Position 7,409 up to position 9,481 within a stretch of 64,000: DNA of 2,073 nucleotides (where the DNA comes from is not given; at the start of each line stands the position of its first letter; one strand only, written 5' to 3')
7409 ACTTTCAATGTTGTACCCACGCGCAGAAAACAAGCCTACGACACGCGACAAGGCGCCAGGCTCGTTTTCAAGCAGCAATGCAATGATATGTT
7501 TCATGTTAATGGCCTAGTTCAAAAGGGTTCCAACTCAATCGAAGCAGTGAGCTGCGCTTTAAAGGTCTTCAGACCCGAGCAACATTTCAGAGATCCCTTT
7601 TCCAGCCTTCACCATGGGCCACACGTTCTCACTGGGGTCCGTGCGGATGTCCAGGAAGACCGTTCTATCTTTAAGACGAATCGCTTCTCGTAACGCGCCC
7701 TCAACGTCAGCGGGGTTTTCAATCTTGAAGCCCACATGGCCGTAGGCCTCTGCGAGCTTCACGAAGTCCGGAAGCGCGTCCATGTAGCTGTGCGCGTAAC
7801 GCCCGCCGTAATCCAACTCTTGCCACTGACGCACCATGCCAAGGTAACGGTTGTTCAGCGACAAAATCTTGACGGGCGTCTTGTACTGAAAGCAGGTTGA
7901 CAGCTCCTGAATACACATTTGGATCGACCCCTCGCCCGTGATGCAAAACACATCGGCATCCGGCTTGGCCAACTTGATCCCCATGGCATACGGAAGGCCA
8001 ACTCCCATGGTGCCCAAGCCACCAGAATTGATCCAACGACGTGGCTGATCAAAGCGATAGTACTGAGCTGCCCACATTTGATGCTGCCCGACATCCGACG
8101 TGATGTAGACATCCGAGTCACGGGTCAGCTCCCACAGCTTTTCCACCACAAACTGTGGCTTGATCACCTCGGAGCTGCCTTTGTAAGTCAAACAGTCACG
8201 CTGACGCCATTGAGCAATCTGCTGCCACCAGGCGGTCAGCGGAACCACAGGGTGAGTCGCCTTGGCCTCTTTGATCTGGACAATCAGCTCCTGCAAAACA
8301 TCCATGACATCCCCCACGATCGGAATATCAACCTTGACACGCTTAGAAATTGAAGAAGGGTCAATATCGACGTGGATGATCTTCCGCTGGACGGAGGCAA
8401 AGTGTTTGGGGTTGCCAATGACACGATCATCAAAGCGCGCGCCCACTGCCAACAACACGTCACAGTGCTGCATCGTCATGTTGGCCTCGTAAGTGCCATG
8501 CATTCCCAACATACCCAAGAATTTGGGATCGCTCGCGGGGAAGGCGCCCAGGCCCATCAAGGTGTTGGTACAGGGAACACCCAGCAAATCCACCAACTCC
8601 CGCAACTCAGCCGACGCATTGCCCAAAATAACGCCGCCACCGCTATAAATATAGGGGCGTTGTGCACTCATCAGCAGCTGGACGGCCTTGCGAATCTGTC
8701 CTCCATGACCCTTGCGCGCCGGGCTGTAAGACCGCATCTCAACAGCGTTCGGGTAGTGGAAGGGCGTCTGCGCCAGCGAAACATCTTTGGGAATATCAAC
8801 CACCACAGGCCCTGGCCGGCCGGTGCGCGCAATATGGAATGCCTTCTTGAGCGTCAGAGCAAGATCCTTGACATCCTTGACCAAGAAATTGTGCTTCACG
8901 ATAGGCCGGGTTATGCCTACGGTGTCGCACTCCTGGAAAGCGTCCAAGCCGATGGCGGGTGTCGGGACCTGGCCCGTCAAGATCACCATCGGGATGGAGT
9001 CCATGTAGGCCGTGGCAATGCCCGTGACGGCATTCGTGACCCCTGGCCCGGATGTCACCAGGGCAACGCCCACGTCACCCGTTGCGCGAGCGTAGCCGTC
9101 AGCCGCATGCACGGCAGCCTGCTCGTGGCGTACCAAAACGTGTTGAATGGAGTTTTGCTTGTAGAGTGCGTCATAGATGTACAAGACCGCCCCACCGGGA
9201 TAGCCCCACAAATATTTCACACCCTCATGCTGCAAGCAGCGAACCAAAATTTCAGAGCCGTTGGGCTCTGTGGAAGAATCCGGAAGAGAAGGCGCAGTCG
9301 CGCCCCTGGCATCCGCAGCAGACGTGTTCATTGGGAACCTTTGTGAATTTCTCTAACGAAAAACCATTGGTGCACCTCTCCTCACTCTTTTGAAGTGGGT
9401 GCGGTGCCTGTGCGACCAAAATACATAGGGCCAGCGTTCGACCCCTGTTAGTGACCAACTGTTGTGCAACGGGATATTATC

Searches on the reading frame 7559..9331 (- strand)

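Call 25: search_protein_families(library=ncbifam, proteins=[window:7559-9331:-], max_evalue=0.00001)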
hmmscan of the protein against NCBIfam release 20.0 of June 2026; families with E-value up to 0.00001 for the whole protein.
window:7559-9331:- (590 aa): 53 families (the best 25 are shown)
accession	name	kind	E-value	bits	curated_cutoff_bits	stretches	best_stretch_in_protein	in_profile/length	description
NF005409.0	PRK06965.1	equivalog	0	1170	1035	1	8-590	6-587/587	acetolactate synthase 3 catalytic subunit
NF005058.0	PRK06466.1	equivalog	6.7e-277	919.6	951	1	25-586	6-569/574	acetolactate synthase 3 large subunit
NF006581.0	PRK09107.1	equivalog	1.3e-255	849.3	974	1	22-589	10-578/595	acetolactate synthase 3 large subunit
NF006525.0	PRK08979.1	equivalog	9.4e-251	833.2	1084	1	24-586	5-567/572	acetolactate synthase 3 large subunit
TIGR00118.1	acolac_lg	equivalog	1.8e-250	832.2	538.35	1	25-584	3-554/557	biosynthetic-type acetolactate synthase large subunit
NF005936.0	PRK07979.1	equivalog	8e-248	823.4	1080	1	25-586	6-569/574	acetolactate synthase 3 large subunit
NF005364.0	PRK06882.1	equivalog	4.4e-245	814.4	1083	1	24-587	5-568/574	acetolactate synthase 3 large subunit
NF004710.0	PRK06048.1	equivalog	2.2e-228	759.3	976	1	23-584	8-557/561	acetolactate synthase large subunit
NF006319.0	PRK08527.1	equivalog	3.1e-227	755.5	905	1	24-588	5-562/565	acetolactate synthase large subunit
NF005860.0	PRK07789.1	equivalog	3.9e-214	712.5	881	1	20-583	31-597/615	acetolactate synthase large subunit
NF005651.0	PRK07418.1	subfamily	3.9e-209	695.9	942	1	19-584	15-579/617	acetolactate synthase large subunit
NF005824.0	PRK07710.1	equivalog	8.2e-208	691.4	976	1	22-583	16-567/573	acetolactate synthase large subunit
NF004919.0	PRK06276.1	equivalog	1.7e-205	683.8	866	1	24-584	2-557/582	acetolactate synthase large subunit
NF005228.0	PRK06725.1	equivalog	3.5e-200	666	991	1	22-586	15-567/571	acetolactate synthase large subunit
NF006524.0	PRK08978.1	equivalog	4.1e-191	636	738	1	24-584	2-544/548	acetolactate synthase 2 catalytic subunit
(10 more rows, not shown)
